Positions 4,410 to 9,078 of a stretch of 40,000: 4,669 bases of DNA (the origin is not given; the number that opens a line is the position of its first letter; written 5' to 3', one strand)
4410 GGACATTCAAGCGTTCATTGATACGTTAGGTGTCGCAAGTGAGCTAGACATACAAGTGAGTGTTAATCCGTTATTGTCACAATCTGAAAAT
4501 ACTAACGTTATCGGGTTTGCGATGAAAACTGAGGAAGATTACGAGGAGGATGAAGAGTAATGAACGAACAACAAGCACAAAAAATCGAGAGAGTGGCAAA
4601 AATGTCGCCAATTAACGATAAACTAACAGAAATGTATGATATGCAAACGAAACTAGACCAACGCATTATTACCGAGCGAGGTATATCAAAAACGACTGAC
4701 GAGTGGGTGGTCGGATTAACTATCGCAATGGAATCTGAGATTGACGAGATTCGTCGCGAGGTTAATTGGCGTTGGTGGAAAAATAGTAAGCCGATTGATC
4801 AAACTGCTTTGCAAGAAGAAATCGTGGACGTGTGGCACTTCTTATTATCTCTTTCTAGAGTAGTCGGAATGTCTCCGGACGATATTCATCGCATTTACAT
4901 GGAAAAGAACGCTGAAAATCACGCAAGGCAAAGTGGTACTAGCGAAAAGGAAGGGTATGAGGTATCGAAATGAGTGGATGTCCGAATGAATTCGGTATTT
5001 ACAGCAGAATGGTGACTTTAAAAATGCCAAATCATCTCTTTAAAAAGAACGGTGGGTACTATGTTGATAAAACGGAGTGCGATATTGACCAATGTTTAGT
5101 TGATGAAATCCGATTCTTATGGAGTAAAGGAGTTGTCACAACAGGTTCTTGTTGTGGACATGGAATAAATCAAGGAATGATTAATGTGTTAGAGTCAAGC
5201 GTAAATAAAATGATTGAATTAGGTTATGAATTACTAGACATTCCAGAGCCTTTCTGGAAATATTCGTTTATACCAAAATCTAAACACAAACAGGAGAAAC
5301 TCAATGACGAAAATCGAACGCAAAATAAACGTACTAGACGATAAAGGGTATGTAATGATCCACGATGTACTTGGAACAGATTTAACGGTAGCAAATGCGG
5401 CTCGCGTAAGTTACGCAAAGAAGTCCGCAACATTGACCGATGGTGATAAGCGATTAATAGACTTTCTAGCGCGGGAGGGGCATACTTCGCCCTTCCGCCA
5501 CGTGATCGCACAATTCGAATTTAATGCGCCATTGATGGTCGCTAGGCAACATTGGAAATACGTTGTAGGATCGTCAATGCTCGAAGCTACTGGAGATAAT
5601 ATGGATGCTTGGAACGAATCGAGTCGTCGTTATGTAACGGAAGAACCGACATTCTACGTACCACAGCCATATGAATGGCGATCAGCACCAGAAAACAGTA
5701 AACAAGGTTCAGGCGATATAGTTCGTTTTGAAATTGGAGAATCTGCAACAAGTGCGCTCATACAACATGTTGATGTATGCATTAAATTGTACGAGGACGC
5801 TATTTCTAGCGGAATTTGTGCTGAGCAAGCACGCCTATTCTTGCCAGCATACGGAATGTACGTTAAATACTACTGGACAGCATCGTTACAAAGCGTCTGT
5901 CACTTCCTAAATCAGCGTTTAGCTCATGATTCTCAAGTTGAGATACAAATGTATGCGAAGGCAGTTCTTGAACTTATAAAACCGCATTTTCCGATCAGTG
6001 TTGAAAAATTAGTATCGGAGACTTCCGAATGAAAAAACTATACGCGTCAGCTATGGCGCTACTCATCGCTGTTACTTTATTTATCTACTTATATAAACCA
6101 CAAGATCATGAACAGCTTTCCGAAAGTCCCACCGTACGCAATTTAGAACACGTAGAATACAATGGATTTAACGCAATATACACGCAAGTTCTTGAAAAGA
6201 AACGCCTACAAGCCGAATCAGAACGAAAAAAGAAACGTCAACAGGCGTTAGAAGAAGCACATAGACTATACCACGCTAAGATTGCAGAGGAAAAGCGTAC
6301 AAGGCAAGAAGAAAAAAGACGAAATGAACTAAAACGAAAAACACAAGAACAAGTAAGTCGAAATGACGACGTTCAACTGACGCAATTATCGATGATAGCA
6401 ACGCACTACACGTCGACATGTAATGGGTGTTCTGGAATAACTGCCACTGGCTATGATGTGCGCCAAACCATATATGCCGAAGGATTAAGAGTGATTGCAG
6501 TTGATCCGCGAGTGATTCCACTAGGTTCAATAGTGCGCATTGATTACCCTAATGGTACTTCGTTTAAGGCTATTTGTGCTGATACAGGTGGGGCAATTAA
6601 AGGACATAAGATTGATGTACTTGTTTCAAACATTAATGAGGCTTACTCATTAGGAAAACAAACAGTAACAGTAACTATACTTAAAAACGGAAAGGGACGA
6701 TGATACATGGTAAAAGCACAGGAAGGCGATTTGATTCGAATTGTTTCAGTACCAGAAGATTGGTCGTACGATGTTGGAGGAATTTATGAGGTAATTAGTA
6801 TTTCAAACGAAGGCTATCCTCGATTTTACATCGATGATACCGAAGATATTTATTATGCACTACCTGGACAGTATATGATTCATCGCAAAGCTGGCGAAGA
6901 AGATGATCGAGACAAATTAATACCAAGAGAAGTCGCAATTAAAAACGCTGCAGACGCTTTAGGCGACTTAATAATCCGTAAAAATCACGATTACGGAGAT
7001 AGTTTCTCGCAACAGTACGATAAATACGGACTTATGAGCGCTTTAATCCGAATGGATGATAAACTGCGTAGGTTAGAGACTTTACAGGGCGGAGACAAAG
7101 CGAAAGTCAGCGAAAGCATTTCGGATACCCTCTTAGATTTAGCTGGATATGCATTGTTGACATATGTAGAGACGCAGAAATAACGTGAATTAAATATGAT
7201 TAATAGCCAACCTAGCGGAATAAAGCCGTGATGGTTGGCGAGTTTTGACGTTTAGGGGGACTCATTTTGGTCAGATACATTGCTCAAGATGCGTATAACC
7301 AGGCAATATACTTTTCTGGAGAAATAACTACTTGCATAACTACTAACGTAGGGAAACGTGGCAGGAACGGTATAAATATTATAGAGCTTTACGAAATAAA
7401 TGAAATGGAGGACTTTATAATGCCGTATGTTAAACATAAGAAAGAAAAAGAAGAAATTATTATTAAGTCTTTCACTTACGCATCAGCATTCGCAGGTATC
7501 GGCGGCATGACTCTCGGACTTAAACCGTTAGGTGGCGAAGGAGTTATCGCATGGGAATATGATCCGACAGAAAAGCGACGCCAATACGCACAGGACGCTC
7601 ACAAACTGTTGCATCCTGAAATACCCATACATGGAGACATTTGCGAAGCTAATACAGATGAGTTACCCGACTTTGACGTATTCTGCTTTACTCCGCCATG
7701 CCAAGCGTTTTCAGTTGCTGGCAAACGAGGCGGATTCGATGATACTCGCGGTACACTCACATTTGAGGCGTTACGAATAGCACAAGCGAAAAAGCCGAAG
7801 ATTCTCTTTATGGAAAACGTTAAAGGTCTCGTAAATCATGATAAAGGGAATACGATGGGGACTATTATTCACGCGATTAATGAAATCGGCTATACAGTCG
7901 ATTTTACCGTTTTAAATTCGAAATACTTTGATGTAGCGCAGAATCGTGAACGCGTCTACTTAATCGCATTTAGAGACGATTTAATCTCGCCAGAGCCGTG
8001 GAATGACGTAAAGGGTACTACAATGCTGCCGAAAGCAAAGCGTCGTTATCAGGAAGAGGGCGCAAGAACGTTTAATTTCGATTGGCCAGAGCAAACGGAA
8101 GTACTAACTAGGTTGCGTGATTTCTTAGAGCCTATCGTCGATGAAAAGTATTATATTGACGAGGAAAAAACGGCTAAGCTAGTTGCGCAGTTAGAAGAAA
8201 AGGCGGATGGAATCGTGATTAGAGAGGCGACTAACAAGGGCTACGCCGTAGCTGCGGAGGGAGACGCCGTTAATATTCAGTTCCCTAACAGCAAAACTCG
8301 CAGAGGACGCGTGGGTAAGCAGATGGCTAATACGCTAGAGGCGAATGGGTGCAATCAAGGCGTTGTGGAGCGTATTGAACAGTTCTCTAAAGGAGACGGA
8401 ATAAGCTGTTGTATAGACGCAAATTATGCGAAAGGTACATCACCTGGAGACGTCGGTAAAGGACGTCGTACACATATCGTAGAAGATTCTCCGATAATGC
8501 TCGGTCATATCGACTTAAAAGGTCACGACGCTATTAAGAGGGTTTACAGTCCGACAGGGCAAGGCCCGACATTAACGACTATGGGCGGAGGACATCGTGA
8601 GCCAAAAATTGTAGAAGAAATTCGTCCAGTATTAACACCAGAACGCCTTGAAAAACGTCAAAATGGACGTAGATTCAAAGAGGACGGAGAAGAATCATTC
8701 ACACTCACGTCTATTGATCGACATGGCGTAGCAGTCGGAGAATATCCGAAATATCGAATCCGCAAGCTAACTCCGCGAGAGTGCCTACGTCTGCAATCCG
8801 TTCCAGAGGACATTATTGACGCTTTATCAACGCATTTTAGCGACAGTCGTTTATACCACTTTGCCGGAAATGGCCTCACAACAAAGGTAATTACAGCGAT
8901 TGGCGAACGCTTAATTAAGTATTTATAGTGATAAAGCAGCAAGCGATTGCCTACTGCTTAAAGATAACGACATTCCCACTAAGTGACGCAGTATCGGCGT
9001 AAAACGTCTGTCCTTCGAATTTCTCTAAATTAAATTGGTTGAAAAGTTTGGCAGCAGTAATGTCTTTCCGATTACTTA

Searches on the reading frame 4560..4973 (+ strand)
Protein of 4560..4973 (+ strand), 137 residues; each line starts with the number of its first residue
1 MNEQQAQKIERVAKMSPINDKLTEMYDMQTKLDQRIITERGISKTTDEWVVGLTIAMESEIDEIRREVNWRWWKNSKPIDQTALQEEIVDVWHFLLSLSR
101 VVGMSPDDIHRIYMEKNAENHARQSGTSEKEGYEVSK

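Call 26: search_protein_families(library=pfam, proteins=[window:4560-4973:+], max_evalue=0.001)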
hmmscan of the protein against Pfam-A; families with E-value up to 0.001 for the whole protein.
window:4560-4973:+ (137 aa): 1 family
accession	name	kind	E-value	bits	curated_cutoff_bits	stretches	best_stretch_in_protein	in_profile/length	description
PF08761.16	dUTPase_2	-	9.1e-23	81.8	22.9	1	21-99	1-79/162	dUTPase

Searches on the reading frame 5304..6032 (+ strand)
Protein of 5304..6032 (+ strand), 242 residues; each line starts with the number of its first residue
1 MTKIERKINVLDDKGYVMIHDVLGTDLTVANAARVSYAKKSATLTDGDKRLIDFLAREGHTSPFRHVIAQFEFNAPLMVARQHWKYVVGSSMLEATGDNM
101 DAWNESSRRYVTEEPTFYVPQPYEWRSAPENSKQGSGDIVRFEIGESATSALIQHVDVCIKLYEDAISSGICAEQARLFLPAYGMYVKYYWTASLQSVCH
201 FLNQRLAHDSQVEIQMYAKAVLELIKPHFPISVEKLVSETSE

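Call 25: search_protein_families(library=pfam, proteins=[window:5304-6032:+], max_evalue=0.001)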
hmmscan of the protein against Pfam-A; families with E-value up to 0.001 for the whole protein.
window:5304-6032:+ (242 aa): 1 family
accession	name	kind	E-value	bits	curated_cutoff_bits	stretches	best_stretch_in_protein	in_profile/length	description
PF02511.20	Thy1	-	1.6e-33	116.5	24.8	1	24-230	8-190/191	Thymidylate synthase complementing protein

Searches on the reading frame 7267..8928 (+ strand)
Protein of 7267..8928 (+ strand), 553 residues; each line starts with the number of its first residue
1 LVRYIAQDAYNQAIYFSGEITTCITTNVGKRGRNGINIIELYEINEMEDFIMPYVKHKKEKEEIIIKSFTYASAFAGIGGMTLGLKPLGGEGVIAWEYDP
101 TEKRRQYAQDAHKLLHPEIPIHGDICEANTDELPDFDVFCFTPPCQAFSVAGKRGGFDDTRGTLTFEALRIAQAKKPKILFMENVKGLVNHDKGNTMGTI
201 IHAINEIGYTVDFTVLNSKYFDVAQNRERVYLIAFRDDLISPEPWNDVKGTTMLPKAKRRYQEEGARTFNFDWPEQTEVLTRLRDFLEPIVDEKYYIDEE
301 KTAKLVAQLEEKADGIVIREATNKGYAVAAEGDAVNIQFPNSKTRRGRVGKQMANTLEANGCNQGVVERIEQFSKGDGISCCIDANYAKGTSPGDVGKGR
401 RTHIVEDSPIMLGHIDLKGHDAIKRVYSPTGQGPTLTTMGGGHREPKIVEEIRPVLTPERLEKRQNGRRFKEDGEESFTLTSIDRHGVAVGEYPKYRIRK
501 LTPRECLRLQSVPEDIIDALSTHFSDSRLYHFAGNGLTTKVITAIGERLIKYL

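Call 25: search_protein_families(library=pfam, proteins=[window:7267-8928:+], max_evalue=0.001)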
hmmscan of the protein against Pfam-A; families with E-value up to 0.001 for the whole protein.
window:7267-8928:+ (553 aa): 1 family
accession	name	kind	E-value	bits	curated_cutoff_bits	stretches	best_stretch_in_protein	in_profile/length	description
PF00145.23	DNA_methylase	-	9.8e-71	239.3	22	1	70-551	2-324/324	C-5 cytosine-specific DNA methylase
